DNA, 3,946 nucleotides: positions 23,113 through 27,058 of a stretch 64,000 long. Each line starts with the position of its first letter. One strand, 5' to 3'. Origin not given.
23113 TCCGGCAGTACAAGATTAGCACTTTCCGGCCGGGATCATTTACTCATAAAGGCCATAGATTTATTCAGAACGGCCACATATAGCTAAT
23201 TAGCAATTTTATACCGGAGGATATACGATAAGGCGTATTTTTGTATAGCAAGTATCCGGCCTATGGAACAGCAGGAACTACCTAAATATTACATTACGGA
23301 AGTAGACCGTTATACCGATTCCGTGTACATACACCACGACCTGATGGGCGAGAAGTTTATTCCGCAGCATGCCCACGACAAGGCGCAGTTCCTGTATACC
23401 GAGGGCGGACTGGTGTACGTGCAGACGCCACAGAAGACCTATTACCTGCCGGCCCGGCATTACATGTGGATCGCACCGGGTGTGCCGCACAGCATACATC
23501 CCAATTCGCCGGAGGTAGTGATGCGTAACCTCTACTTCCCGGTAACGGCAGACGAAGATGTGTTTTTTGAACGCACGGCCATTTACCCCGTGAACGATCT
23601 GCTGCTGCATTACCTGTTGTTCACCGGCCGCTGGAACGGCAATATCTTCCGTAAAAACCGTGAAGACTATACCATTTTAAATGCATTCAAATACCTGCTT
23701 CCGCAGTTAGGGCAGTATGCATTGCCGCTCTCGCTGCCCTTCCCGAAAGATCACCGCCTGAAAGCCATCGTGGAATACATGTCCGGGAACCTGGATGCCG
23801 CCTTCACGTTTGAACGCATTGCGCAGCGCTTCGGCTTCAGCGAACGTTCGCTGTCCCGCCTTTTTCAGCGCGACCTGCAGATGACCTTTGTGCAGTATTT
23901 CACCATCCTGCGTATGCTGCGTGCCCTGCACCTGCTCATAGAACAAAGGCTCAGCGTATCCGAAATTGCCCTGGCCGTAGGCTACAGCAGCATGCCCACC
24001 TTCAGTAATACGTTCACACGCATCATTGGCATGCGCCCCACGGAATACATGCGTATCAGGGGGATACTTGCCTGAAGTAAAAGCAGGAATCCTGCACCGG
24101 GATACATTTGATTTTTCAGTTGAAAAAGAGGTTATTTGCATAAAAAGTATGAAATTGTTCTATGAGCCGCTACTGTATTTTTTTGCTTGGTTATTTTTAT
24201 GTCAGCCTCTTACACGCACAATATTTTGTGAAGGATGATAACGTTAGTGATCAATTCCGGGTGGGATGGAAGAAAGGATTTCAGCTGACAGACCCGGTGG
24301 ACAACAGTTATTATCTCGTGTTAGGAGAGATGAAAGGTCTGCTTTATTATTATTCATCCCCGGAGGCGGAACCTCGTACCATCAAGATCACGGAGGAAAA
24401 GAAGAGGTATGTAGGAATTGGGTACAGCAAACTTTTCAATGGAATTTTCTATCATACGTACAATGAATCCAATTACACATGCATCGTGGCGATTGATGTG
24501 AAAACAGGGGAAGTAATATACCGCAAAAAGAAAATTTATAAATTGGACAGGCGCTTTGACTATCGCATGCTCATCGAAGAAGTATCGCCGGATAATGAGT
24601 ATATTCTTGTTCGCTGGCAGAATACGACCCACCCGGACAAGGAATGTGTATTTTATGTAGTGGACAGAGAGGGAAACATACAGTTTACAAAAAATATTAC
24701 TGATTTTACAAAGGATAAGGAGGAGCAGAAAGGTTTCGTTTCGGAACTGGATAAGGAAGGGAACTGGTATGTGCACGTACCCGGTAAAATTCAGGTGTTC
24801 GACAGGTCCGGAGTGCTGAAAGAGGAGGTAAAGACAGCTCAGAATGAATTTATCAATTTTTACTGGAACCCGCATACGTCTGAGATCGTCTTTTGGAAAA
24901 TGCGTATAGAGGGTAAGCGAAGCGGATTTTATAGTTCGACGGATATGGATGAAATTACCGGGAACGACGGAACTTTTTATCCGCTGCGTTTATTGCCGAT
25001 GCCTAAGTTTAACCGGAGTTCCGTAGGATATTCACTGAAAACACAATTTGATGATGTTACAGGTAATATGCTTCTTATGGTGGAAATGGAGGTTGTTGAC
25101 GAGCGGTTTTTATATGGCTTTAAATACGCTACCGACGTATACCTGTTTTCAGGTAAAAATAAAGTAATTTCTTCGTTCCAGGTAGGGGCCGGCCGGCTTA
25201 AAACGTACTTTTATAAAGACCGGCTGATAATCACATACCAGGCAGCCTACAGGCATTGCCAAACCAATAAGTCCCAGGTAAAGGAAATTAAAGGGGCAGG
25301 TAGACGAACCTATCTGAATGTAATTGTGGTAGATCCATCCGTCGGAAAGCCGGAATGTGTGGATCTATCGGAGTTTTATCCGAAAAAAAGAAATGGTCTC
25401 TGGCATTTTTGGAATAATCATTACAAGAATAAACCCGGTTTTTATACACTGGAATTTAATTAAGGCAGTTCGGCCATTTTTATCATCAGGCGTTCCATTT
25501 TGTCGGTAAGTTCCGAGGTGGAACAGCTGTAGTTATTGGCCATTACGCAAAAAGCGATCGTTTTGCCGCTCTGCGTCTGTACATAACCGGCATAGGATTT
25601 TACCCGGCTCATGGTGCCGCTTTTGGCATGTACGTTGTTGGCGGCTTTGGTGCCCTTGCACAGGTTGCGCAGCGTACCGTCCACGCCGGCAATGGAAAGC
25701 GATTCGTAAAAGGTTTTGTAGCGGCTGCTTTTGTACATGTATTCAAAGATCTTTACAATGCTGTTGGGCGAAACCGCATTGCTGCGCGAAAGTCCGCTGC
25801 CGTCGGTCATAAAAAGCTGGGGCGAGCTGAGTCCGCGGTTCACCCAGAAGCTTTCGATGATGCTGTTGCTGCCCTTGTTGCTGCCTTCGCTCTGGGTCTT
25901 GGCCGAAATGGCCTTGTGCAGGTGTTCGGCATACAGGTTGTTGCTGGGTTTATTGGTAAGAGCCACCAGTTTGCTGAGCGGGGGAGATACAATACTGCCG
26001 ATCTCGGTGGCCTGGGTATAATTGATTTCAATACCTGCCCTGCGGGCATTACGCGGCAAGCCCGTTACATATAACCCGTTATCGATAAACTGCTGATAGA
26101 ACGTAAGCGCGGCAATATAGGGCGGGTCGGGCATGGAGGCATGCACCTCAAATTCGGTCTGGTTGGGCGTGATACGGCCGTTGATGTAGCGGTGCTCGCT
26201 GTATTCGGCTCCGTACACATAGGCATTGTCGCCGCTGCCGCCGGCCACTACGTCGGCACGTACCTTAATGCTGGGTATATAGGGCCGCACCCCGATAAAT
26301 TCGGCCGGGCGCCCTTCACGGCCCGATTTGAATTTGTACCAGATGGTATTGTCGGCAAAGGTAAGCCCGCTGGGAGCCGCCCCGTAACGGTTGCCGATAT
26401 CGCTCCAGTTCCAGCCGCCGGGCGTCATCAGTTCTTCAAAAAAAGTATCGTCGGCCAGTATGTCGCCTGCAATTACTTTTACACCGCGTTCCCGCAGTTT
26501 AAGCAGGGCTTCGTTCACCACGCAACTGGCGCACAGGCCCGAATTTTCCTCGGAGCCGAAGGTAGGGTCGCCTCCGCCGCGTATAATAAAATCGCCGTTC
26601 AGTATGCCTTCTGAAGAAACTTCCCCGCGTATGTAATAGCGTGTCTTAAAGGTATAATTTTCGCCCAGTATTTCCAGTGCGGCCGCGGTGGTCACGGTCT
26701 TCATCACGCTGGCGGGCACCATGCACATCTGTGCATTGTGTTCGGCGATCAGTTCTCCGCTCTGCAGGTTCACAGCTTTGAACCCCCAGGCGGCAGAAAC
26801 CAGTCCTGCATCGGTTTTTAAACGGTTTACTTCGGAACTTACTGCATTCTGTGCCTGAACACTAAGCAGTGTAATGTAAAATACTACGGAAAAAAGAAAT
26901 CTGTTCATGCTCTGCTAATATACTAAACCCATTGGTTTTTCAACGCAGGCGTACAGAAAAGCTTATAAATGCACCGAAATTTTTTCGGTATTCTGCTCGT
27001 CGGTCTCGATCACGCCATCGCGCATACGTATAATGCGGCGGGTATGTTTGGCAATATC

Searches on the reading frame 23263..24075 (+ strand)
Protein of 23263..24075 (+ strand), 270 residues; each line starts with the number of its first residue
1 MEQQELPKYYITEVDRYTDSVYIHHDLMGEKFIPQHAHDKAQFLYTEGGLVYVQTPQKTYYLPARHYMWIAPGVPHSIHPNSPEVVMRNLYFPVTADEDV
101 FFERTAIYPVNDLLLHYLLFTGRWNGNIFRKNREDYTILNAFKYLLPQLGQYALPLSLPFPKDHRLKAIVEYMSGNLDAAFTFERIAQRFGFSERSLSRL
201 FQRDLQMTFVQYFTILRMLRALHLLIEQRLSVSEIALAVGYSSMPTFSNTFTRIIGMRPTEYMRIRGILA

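Call 88: search_protein_families(library=pfam, proteins=[window:23263-24075:+], max_evalue=0.001)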
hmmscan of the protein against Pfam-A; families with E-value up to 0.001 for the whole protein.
window:23263-24075:+ (270 aa): 3 families
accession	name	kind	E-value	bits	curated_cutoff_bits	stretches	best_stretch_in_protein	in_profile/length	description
PF12833.13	HTH_18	-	1.3e-24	86.7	33.6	1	186-264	1-79/80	Helix-turn-helix domain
PF00165.29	HTH_AraC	-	6.2e-14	52.2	26.6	2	178-213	6-41/42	Bacterial regulatory helix-turn-helix proteins, AraC family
PF02311.25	AraC_binding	-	1.2e-11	45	21.1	1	19-100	3-84/135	AraC-like ligand binding domain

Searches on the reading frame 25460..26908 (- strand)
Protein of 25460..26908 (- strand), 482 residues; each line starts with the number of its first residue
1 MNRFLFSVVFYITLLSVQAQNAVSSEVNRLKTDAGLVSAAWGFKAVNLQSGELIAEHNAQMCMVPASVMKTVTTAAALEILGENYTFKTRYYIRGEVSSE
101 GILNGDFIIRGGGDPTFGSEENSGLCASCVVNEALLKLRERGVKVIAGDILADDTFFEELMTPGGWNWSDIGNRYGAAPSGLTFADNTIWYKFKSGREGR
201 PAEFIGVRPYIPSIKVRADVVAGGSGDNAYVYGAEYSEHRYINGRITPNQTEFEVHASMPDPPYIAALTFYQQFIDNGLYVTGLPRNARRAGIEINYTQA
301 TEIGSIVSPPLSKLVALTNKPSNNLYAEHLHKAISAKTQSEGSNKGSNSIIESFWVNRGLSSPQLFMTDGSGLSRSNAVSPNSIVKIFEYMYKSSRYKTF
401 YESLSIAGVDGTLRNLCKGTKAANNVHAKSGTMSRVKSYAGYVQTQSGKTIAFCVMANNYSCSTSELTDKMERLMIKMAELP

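Call 88: search_protein_families(library=pfam, proteins=[window:25460-26908:-], max_evalue=0.001)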
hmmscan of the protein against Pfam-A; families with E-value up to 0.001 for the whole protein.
window:25460-26908:- (482 aa): 2 families
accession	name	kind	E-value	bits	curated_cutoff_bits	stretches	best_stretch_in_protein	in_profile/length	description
PF02113.21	Peptidase_S13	-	3.6e-82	276.9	22.8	1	26-473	4-436/444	D-Ala-D-Ala carboxypeptidase 3 (S13) family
PF13354.11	Beta-lactamase2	-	4.6e-05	23.3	22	0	370-456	130-213/214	Beta-lactamase enzyme family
